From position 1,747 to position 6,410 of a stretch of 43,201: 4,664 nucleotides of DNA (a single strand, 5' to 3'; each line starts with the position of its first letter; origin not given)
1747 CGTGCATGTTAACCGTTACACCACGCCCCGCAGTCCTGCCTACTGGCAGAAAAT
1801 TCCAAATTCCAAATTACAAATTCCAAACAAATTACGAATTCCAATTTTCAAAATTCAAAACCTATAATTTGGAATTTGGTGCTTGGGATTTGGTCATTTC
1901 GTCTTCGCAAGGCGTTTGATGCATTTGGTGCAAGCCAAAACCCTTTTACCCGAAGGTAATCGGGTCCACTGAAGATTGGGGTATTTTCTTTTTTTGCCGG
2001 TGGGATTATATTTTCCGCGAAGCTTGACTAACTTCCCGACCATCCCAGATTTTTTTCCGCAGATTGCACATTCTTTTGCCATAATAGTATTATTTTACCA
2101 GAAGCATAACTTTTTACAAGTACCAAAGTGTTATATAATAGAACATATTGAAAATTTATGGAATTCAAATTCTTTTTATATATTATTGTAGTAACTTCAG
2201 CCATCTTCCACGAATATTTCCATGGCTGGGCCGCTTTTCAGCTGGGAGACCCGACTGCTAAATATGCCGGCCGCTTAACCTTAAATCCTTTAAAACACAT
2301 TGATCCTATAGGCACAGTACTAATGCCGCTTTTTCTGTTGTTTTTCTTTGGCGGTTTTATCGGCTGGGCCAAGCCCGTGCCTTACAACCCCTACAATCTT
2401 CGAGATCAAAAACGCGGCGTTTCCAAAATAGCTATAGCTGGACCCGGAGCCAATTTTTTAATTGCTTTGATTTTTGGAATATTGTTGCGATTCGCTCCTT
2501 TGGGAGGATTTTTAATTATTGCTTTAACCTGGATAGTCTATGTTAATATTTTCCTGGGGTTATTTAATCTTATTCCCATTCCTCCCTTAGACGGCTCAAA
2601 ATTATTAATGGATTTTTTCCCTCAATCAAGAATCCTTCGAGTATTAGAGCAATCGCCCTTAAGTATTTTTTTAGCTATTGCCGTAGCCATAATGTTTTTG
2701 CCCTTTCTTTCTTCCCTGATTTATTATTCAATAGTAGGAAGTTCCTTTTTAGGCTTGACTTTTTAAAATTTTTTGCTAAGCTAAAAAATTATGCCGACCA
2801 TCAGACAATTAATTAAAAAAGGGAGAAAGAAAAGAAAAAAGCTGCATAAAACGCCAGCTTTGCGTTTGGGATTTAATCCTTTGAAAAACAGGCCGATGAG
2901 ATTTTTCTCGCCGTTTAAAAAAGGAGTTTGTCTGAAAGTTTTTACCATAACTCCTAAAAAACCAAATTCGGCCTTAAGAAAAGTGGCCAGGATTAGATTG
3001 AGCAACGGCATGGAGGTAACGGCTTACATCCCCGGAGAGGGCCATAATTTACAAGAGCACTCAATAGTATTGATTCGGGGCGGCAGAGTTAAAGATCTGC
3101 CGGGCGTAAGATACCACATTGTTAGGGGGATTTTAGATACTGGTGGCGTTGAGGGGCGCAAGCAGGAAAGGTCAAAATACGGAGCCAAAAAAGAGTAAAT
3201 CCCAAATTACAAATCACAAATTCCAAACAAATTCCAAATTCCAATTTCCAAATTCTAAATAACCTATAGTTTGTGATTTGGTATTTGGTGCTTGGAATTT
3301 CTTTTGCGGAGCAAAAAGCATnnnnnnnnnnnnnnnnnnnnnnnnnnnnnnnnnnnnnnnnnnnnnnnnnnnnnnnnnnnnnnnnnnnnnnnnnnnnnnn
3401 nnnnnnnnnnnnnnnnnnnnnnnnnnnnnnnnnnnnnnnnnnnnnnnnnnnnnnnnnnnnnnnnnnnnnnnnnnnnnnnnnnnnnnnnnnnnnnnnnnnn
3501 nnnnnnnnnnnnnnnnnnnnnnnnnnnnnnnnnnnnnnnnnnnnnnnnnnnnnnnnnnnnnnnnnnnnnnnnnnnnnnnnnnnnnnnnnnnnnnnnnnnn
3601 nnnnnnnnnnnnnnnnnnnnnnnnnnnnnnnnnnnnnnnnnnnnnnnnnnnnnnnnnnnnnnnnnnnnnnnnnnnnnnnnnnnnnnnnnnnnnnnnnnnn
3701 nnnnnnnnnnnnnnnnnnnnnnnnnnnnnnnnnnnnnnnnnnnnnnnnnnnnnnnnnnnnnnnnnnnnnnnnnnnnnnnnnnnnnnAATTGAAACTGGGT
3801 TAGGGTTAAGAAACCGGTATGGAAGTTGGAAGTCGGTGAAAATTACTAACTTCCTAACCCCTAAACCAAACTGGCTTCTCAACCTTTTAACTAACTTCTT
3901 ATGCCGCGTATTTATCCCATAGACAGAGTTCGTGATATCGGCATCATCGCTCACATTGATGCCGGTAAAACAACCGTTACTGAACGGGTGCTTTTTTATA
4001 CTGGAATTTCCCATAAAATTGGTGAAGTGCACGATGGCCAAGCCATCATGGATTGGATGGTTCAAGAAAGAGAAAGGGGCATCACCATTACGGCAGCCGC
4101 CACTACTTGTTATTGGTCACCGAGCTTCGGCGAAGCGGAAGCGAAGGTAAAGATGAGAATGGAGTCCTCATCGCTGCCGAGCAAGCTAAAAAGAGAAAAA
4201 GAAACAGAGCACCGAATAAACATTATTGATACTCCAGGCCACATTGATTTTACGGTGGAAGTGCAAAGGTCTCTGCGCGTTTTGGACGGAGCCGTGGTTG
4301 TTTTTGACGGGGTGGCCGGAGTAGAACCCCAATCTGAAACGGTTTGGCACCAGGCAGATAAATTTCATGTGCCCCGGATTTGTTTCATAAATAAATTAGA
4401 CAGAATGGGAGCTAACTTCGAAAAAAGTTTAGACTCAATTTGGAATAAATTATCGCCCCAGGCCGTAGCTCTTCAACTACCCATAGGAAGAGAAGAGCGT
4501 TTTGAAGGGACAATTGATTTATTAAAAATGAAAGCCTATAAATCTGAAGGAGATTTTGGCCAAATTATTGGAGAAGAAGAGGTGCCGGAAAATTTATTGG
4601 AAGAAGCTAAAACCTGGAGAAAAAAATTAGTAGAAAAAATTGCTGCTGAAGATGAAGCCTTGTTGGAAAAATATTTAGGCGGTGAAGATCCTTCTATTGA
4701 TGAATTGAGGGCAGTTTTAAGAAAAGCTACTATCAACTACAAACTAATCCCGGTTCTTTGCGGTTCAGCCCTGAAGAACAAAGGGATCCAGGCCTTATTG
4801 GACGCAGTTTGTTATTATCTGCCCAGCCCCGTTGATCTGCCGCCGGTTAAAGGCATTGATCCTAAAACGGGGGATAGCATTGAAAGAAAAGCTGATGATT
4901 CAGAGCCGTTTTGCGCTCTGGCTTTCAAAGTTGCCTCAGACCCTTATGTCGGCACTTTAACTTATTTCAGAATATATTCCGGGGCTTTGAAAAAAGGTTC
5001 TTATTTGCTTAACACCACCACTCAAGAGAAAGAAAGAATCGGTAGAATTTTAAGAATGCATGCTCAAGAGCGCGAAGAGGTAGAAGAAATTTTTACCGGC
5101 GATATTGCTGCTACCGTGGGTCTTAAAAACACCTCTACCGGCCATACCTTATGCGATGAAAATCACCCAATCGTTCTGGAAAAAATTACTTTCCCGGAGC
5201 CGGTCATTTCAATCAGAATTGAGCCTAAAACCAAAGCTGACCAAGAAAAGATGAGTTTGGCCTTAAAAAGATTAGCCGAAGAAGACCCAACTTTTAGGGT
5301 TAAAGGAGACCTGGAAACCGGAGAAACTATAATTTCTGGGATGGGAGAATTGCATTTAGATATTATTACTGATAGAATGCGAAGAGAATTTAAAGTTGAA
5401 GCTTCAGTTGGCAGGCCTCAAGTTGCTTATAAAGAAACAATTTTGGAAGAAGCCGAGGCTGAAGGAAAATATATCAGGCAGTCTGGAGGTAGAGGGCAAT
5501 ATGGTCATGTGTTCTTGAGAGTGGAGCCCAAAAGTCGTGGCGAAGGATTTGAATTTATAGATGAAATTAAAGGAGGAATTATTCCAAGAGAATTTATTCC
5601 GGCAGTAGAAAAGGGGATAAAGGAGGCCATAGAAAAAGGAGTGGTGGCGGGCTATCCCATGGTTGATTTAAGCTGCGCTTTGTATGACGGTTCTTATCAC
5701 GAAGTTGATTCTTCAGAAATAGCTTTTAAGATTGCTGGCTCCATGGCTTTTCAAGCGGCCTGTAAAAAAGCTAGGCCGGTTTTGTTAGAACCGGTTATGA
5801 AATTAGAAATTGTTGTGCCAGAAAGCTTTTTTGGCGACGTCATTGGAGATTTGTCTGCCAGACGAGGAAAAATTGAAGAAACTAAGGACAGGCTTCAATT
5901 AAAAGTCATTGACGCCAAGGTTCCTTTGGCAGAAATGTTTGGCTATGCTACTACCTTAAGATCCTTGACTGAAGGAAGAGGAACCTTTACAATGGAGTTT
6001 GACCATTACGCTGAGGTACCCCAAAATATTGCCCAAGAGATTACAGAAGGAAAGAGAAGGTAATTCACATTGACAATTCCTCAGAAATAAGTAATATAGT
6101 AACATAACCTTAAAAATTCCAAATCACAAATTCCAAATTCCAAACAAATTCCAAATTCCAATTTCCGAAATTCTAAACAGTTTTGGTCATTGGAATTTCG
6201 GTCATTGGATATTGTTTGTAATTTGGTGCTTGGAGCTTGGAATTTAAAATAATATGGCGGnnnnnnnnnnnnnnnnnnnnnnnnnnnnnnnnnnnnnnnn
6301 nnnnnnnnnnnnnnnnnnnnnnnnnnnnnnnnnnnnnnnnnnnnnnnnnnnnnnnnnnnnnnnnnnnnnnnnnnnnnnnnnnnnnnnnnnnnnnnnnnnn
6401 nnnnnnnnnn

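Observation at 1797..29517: CCAAATT-heptad palindromic element family in seven ribosomal-operon spacers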

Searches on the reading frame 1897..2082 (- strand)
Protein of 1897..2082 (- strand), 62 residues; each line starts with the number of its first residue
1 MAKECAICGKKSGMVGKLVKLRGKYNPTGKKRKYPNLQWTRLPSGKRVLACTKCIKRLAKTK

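Call 78: search_protein_families(library=pfam, max_evalue=0.01, proteins=[window:1897-2082:-])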
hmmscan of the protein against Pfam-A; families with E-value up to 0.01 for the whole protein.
window:1897-2082:- (62 aa): 3 families
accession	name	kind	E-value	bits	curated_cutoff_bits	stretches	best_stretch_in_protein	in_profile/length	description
PF00830.24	Ribosomal_L28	-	1.2e-05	25.7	27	1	3-60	1-59/60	Ribosomal L28 family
PF06689.19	zf-C4_ClpX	-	0.0031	17.8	27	0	3-21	1-19/39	ClpX C4-type zinc finger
PF14471.11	DUF4428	-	0.0033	17.7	27.8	1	4-21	1-17/51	Domain of unknown function (DUF4428)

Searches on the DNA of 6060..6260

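Call 36: search_rna_families(source=window, start=6060, end=6260, threshold=evalue, max_evalue=10)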
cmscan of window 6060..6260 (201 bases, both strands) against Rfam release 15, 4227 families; matches with E-value up to 10: 33.
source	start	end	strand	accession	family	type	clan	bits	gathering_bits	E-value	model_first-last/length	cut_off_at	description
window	6132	6227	+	RF03802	MIR5649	Gene; miRNA;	-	27.1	100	0.0012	1-101/101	no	MIR5649 microRNA precursor family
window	6132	6227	-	RF03802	MIR5649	Gene; miRNA;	-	25.9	100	0.0025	1-101/101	no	MIR5649 microRNA precursor family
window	6126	6229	+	RF04211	MIR5185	Gene; miRNA;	-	24.4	101.7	0.0078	1-111/111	no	MIR5185 microRNA precursor family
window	6126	6232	-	RF04128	MIR8562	Gene; miRNA;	-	23.4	211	0.015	61-183/242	no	MIR8562 microRNA precursor family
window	6147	6244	+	RF03743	MIR7696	Gene; miRNA;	-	21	83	0.082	1-88/88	no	MIR7696 microRNA precursor family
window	6127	6246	+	RF04128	MIR8562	Gene; miRNA;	-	20.9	211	0.053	61-182/242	no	MIR8562 microRNA precursor family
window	6111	6246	-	RF02625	WsnRNA46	Gene; sRNA;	-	20.1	65.3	0.096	1-151/151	no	Wolbachia sRNA 46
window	6137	6222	+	RF01024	mir-944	Gene; miRNA;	-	19.9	100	0.28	1-88/88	no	mir-944 microRNA precursor family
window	6124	6235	-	RF04213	MIR7807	Gene; miRNA;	-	19.7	90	0.092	1-134/134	no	MIR7807 microRNA precursor family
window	6111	6249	+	RF03926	MIR1435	Gene; miRNA;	-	18.8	94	1.5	1-186/186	no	MIR1435 microRNA precursor family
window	6130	6234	+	RF00790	mir-358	Gene; miRNA;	-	18.3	65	0.13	1-114/114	no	mir-358 microRNA precursor family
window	6130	6233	-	RF04211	MIR5185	Gene; miRNA;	-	18.2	101.7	0.29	1-111/111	no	MIR5185 microRNA precursor family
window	6151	6219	+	RF03498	mir-3145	Gene; miRNA;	-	17.5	98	0.56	1-84/84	no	mir-3145 microRNA precursor family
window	6114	6245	+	RF04143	MIR869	Gene; miRNA;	-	17.2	330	0.028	81-219/298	no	MIR869 microRNA precursor family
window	6155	6209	-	RF03217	mir-3167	Gene; miRNA;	-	16.9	86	1.4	1-59/59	no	mir-3167 microRNA precursor family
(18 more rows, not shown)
